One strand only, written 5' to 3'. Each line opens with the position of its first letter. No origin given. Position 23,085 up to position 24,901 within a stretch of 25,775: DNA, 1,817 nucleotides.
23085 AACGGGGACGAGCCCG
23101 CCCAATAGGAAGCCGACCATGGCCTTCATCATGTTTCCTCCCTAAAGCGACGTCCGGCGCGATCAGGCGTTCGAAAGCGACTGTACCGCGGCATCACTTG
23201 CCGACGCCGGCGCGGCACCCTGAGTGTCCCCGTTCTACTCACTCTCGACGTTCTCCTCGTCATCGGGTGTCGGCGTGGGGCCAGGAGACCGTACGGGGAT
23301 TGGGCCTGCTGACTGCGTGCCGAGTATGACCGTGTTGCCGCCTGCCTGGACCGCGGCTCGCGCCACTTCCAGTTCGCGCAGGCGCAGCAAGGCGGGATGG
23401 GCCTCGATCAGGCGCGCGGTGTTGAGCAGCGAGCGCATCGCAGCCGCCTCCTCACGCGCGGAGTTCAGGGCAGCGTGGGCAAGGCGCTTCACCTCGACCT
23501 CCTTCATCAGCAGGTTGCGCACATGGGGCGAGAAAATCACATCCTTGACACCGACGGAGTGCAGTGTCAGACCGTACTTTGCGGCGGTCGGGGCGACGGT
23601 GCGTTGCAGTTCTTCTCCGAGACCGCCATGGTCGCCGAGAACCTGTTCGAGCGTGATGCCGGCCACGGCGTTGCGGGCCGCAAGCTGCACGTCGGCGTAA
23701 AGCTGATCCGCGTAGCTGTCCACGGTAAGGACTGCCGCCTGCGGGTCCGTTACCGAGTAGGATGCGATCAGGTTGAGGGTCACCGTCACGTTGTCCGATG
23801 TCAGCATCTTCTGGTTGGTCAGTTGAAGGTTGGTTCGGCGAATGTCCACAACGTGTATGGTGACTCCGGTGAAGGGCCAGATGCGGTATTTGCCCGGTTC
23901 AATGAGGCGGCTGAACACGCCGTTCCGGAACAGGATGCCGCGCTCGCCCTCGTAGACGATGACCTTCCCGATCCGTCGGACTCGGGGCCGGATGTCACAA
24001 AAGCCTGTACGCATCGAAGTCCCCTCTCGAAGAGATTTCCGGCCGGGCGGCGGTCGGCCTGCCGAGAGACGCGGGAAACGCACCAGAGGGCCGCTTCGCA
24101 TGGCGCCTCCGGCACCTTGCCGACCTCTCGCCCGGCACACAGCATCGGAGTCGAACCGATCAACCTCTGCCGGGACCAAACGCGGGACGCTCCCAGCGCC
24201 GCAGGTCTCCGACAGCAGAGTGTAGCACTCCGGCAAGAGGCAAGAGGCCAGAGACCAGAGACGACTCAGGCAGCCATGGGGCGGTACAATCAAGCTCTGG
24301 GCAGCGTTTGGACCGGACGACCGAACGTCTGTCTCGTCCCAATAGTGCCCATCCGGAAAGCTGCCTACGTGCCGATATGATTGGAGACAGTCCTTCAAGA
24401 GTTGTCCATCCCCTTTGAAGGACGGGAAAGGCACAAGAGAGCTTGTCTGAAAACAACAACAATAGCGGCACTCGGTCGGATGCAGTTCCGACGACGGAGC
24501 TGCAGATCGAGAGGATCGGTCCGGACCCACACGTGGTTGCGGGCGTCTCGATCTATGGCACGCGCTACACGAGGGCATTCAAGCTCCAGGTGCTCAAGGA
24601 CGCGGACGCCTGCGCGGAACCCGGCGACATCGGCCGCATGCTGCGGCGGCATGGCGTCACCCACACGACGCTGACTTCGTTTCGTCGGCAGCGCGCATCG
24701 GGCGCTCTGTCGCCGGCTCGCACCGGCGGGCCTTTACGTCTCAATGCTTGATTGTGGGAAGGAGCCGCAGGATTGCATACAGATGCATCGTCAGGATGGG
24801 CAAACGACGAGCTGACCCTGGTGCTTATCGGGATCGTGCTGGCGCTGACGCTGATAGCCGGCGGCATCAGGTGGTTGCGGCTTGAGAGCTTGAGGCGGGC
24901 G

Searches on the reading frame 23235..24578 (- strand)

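Call 6: search_protein_families(library=pfam, proteins=[window:23235-24578:-], max_evalue=1)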
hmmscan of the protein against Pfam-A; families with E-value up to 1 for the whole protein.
window:23235-24578:- (447 aa): 2 families
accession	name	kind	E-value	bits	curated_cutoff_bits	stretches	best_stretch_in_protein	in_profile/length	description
PF01145.31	Band_7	-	1.6e-29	103.6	23.6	1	207-378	2-176/176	SPFH domain / Band 7 family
PF13421.11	Band_7_1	-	0.004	17.2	24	1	301-362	147-208/211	SPFH domain-Band 7 family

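Call 8: search_protein_families(library=ncbifam, proteins=[window:23235-24578:-], max_evalue=1)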
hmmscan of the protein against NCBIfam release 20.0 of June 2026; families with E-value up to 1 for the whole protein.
window:23235-24578:- (447 aa): 2 families
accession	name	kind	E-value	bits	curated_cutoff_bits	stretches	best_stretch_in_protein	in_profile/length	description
TIGR01933.1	hflK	equivalog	6.5e-11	42.2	159.4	1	207-348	3-146/261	FtsH protease activity modulator HflK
NF008181.0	PRK10930.1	equivalog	1.1e-09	37.6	660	1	208-335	100-227/419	FtsH protease activity modulator HflK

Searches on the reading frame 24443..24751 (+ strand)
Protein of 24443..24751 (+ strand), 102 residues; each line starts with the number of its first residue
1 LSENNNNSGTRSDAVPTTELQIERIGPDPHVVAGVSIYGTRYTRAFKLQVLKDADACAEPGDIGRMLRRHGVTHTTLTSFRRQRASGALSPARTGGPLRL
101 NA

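Call 6: search_protein_families(library=pfam, proteins=[window:24443-24751:+], max_evalue=1)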
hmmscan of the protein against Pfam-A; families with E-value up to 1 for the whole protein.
window:24443-24751:+ (102 aa): 1 family
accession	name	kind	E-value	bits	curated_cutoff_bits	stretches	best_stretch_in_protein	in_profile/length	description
PF01527.26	HTH_Tnp_1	-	0.00047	20.8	24.1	1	40-93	5-57/75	Transposase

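Call 7: search_protein_families(library=padloc, proteins=[window:24443-24751:+], max_evalue=1)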
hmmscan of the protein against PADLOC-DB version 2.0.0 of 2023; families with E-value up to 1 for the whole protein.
window:24443-24751:+ (102 aa): 0 families

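Call 8: search_protein_families(library=ncbifam, proteins=[window:24443-24751:+], max_evalue=1)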
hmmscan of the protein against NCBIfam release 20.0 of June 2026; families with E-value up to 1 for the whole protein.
window:24443-24751:+ (102 aa): 2 families
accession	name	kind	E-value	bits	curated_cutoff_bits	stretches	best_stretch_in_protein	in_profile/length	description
NF047595.1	IS66_ISRel24_TnpA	equivalog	0.043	14.4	74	1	41-88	4-50/113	IS66-like element accessory protein TnpA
TIGR04057.1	SusC_RagA_signa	signature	0.29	11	46.2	0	48-58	5-15/31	SusC/RagA subfamily TonB-dependent outer membrane receptor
